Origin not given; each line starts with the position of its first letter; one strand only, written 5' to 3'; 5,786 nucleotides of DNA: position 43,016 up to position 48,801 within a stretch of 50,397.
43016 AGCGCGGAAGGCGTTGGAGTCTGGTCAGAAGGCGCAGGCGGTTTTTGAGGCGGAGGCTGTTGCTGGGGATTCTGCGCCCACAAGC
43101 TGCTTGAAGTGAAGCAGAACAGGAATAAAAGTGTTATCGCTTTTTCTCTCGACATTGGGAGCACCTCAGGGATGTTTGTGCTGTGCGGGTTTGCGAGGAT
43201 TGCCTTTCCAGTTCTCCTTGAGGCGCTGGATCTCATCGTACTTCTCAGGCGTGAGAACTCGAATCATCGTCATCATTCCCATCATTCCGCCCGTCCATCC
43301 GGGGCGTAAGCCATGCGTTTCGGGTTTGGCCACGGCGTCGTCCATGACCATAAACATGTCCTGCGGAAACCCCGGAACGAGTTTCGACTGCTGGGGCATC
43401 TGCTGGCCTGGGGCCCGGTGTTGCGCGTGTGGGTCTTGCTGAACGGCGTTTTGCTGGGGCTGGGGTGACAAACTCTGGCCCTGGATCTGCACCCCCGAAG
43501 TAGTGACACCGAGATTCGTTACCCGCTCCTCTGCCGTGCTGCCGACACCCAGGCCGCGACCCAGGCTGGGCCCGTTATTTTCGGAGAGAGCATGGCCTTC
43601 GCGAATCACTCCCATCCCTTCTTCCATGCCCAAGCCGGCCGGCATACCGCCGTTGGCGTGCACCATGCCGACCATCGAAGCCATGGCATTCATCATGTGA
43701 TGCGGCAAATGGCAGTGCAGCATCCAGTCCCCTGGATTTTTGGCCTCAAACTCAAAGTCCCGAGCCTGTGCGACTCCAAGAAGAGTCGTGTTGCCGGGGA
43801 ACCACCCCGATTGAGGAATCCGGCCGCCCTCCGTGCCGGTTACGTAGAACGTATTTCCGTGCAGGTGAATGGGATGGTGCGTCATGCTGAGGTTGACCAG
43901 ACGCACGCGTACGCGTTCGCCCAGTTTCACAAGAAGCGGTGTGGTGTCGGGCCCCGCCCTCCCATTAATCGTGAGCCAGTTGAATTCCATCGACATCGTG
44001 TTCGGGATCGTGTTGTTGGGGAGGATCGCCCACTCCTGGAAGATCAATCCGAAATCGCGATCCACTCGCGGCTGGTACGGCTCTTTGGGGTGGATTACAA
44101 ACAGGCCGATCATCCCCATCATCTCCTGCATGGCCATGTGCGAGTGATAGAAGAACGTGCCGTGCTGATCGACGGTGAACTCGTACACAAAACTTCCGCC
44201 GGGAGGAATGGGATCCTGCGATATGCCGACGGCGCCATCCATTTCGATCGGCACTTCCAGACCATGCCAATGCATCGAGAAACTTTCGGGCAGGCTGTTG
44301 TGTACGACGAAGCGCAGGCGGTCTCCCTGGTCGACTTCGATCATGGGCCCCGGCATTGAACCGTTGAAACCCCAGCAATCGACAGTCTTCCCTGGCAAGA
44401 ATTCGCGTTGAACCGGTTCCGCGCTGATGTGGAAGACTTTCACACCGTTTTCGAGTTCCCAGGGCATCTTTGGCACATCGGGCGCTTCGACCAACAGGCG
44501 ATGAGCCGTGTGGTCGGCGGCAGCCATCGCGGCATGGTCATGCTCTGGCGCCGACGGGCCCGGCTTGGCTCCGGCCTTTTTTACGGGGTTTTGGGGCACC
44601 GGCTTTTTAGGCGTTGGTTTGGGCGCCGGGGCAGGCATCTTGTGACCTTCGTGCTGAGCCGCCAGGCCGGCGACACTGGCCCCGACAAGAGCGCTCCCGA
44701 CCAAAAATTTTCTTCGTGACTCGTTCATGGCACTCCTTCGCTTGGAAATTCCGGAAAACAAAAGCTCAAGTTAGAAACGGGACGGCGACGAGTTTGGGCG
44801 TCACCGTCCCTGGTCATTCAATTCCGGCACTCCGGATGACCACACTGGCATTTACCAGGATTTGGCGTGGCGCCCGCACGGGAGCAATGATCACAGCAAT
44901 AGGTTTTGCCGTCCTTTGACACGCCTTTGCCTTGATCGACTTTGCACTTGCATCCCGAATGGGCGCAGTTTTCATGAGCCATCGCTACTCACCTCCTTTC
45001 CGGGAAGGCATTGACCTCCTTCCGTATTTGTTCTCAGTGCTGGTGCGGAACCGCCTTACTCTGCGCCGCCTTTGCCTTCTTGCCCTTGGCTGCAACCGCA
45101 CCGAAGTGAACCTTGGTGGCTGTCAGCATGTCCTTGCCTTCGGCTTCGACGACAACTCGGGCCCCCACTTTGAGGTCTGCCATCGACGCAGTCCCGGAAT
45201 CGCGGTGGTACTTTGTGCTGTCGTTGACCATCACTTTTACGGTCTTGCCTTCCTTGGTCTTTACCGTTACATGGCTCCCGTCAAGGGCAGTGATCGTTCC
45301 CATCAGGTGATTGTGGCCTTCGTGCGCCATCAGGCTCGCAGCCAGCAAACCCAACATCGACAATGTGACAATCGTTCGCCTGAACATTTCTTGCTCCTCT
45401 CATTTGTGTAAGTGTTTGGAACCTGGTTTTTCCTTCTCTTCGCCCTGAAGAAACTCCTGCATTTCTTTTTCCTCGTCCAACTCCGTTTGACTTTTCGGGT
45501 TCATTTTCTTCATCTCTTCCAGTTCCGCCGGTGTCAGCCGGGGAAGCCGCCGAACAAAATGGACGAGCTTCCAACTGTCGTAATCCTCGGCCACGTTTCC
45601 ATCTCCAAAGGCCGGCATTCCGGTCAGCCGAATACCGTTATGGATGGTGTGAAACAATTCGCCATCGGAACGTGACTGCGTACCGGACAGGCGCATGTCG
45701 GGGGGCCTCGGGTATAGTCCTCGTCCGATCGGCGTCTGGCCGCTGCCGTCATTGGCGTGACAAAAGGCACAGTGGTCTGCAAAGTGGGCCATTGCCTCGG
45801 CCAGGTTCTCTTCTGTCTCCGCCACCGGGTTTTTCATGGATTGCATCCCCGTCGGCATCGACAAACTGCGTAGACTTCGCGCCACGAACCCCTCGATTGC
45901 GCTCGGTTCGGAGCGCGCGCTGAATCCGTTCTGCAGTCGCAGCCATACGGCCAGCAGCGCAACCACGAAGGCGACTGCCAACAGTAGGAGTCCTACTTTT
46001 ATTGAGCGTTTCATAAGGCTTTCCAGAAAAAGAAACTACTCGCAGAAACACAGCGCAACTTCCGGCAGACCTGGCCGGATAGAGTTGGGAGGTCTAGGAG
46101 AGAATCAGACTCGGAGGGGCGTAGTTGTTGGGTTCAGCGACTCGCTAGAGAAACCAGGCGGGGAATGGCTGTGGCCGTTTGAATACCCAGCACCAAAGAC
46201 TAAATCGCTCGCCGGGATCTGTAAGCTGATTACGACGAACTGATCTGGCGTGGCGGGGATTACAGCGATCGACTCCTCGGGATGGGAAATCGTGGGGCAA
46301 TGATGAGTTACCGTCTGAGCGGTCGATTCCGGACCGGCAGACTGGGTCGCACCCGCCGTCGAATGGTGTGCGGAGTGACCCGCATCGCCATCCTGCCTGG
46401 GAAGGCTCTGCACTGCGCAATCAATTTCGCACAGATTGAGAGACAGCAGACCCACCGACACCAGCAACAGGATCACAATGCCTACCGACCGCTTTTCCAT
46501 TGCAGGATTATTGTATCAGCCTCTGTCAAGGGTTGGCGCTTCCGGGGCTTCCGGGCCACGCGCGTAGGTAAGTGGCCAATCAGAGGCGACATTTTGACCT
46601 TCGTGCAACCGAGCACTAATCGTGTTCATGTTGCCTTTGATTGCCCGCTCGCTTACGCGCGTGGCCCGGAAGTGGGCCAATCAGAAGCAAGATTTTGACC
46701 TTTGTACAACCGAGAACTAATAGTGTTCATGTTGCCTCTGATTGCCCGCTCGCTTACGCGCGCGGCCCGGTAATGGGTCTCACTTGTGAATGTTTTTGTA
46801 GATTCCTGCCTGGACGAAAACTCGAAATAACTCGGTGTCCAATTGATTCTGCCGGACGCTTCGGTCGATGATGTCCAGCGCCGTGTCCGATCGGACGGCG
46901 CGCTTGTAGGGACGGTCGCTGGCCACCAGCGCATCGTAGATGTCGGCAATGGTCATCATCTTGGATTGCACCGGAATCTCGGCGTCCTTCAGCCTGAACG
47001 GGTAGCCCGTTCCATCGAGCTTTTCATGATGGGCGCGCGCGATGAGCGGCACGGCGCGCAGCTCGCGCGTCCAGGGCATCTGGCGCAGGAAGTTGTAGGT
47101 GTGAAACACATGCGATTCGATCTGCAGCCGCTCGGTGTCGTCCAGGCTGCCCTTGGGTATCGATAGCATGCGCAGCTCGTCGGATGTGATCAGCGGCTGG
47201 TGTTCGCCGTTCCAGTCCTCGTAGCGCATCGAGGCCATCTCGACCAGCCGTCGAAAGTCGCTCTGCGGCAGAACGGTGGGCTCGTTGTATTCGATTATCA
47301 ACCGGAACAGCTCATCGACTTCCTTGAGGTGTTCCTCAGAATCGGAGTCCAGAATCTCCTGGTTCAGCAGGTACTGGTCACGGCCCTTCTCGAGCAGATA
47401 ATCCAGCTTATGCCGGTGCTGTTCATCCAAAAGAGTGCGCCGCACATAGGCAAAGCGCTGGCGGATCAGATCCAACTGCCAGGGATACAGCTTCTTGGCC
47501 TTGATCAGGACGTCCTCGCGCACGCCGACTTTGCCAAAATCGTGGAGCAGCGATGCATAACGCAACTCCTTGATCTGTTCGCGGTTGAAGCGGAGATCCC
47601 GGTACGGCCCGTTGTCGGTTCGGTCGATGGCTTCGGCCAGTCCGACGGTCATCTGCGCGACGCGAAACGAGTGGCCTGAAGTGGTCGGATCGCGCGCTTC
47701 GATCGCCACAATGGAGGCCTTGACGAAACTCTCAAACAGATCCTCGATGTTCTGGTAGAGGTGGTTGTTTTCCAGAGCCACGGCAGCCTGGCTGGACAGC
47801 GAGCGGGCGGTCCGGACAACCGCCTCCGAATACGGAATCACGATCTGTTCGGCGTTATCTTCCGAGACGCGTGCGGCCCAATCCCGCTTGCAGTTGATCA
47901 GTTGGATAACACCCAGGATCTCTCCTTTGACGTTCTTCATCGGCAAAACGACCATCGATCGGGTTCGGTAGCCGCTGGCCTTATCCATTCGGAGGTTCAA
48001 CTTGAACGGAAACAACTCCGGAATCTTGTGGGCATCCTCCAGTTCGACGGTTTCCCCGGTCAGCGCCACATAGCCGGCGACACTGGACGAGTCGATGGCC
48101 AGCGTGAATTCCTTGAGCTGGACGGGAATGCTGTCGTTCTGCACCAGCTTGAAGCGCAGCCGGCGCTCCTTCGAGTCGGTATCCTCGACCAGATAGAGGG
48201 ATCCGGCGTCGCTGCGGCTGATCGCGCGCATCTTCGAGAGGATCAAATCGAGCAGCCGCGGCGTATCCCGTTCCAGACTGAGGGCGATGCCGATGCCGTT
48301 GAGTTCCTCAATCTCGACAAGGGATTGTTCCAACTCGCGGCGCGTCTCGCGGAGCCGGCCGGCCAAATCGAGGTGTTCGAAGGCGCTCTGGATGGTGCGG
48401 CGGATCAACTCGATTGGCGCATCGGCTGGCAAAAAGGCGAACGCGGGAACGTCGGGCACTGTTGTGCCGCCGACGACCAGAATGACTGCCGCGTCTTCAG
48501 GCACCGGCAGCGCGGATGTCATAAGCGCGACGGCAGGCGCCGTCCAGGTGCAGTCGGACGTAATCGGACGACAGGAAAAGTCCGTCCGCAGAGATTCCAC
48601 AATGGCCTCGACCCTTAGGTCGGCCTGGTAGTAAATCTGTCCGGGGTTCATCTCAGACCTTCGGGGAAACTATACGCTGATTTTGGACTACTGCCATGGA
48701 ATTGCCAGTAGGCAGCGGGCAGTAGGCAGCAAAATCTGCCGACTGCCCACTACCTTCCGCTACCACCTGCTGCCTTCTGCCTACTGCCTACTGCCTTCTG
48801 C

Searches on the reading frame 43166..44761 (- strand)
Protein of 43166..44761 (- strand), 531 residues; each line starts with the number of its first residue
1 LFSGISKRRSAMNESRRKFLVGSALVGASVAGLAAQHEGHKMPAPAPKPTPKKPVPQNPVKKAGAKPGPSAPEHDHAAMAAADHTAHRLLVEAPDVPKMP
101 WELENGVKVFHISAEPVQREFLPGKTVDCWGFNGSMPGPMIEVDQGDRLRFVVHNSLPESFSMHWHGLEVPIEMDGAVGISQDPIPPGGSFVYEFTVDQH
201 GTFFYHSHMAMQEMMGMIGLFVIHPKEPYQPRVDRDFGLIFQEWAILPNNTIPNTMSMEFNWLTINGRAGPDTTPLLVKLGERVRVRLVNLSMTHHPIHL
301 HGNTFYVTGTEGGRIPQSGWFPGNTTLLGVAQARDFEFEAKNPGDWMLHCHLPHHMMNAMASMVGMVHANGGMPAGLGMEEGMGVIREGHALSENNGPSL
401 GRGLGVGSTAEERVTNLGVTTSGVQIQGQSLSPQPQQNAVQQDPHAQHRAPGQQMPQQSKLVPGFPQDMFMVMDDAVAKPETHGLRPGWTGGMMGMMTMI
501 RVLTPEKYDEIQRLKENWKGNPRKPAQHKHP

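Call 39: search_protein_families(library=pfam, proteins=[window:43166-44761:-], max_evalue=0.0001)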
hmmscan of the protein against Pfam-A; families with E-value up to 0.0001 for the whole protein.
window:43166-44761:- (531 aa): 3 families
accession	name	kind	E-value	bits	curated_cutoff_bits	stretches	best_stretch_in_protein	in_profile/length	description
PF07732.21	Cu-oxidase_3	-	4.6e-41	140.1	21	1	117-227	5-118/119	Multicopper oxidase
PF07731.20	Cu-oxidase_2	-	2.3e-31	108.8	20.4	2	261-362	21-129/137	Multicopper oxidase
PF00394.28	Cu-oxidase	-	1.8e-05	25.4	21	0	258-359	34-146/157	Multicopper oxidase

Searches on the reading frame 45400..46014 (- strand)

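Call 39: search_protein_families(library=pfam, proteins=[window:45400-46014:-], max_evalue=0.0001)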
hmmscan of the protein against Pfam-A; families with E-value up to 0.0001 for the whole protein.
window:45400-46014:- (204 aa): 2 families
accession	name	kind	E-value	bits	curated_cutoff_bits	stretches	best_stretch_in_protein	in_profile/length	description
PF13442.11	Cytochrome_CBB3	-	4.3e-10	40.2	27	1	70-154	2-68/68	Cytochrome C oxidase, cbb3-type, subunit III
PF00034.26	Cytochrom_C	-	4.5e-06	28.3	21.3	1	75-157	5-89/90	Cytochrome c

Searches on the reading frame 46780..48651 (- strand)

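Call 39: search_protein_families(library=pfam, proteins=[window:46780-48651:-], max_evalue=0.0001)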
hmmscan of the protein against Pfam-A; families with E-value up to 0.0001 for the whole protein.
window:46780-48651:- (623 aa): 4 families
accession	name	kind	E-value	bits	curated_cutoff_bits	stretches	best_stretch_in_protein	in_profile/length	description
PF13487.12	HD_5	-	2.6e-27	96.1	27.2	1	493-608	60-170/170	HD domain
PF01966.28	HD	-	3.5e-10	40.6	22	0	325-386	2-49/116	HD domain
PF01590.32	GAF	-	3.6e-10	40.9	22.4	1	132-293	4-133/133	GAF domain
PF13185.12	GAF_2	-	4.5e-07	30.6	28.6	1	128-294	2-136/136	GAF domain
